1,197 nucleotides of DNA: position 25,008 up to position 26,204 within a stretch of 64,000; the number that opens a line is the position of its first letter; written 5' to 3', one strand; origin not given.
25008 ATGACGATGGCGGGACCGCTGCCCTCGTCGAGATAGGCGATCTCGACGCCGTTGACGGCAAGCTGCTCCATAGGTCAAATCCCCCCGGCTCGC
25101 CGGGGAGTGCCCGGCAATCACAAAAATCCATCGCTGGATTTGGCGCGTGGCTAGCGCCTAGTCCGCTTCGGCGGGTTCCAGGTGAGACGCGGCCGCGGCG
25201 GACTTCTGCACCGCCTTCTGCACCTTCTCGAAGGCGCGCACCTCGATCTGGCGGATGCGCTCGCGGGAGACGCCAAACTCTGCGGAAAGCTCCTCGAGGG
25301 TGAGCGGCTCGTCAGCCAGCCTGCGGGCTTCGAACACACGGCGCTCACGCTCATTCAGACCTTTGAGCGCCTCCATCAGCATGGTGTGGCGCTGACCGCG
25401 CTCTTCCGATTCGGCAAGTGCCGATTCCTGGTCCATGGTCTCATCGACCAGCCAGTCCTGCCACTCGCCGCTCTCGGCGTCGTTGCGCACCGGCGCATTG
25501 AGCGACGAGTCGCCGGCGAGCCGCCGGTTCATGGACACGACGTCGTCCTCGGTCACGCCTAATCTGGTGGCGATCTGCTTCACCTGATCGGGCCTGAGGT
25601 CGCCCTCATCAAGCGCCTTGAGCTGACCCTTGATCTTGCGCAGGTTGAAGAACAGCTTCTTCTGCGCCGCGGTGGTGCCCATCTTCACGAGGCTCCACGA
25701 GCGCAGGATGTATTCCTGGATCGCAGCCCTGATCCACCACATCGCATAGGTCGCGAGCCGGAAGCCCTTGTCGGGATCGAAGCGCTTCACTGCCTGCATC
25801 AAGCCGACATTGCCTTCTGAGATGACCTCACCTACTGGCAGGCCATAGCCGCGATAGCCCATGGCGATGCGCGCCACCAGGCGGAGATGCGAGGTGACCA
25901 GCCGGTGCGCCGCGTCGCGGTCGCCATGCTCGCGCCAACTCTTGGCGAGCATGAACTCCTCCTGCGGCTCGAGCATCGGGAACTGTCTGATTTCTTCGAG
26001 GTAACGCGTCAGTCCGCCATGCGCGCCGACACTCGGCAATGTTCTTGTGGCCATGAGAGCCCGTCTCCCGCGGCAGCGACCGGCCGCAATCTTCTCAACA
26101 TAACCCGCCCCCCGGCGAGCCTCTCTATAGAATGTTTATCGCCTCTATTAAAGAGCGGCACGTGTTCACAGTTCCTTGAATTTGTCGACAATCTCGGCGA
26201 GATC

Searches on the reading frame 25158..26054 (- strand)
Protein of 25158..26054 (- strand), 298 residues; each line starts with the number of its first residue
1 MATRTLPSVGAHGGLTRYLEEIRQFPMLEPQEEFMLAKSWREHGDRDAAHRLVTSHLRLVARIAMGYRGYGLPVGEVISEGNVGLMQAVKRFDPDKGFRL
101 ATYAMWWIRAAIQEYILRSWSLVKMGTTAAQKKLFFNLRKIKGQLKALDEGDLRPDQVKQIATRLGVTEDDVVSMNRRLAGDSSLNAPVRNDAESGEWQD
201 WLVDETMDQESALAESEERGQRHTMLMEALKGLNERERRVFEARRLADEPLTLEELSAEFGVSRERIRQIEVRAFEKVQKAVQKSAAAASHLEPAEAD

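Call 83: find_related_loci(query=window:25158-26054:-, collection=genome_contigs, flank=500)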
Query window:25158-26054:- (298 aa) in genome_contigs; peptide patterns used: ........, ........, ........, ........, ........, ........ (x = any residue, [..] = any of these).
600 stretches matched a pattern (row limit reached: there are more); 595 encode a relative of the query (tblastn E <= 1e-3); the best 80 are kept; 80 distinct loci.
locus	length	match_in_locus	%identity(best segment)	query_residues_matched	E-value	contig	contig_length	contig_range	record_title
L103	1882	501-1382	91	5-297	0e+0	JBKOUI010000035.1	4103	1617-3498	MAG: Pseudomonadota bacterium isolate GM_HAYS_MAG_00030 GM_HAYS_000001150152, whole genome shotgun sequence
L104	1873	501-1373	90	1-292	0e+0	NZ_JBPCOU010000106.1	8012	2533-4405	MAG: Methyloceanibacter sp. isolate TH_ant_mag_164 S1Ck127_9960753_flag_0_multi_12.0000_len_8012, whole genome shotgun s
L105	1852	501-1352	90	1-284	0e+0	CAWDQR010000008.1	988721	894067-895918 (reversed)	MAG: uncultured Alphaproteobacteria bacterium isolate MFD03399.bin.1.125 genome assembly, contig: contig_7243, whole gen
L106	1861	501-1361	81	1-287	3e-167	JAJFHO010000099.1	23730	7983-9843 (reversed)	MAG: Hyphomicrobiales bacterium isolate OFTM323 OFTM323_98, whole genome shotgun sequence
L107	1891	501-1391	81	1-295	6e-167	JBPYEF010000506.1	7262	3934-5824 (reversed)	MAG: Hyphomicrobiaceae bacterium isolate Bin.017.fastaField_forest_FP4 k127_9479336, whole genome shotgun sequence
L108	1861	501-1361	80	1-286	1e-161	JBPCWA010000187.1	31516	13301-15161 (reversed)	MAG: Hyphomicrobiaceae bacterium isolate MAG_seacave_33 S1Ck127_864635, whole genome shotgun sequence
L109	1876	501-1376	78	3-294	2e-159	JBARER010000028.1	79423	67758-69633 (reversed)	MAG: Xanthobacteraceae bacterium isolate MFD06171_ilm_asm_bin18 k127_310354, whole genome shotgun sequence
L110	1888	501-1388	77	3-298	5e-158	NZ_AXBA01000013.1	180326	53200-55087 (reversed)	Azorhizobium doebereinerae UFLA1-100 YU1DRAFT_scaffold_10.11_C, whole genome shotgun sequence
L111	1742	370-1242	77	3-296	1e-161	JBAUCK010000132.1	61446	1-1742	MAG: Xanthobacteraceae bacterium isolate MFD11085_ilm_asm_bin1 k127_216338, whole genome shotgun sequence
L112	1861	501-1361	78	1-287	1e-157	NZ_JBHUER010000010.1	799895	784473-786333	Methylopila henanensis strain CGMCC 1.10703 platanus_K_25_97_10, whole genome shotgun sequence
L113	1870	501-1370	78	5-295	2e-157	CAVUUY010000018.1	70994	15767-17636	MAG: uncultured Alphaproteobacteria bacterium isolate MFD05674.bin.1.155 genome assembly, contig: contig_67228, whole ge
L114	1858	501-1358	79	3-288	3e-157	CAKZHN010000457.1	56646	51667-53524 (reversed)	MAG TPA_asm: uncultured Rhodoplanes sp. isolate SRR6145091_bin.7_CONCOCT_v1.1_MAG genome assembly, contig: ERZ1023350.35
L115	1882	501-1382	77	1-293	4e-157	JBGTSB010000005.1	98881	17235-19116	MAG: Hyphomicrobium sp. isolate WDNA12_bin.21.strict NODE_5_length_98881_cov_6.234452, whole genome shotgun sequence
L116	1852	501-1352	79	1-285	5e-156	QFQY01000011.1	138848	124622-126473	MAG: Chelatococcus sp. isolate S2_003_000_R2_5 S2_003_000_R2_scaffold_247, whole genome shotgun sequence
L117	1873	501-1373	78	1-289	2e-156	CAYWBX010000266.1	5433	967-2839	MAG TPA_asm: uncultured Hyphomicrobiaceae bacterium isolate binchicken_co107_99 genome assembly, contig: NODE_31093_leng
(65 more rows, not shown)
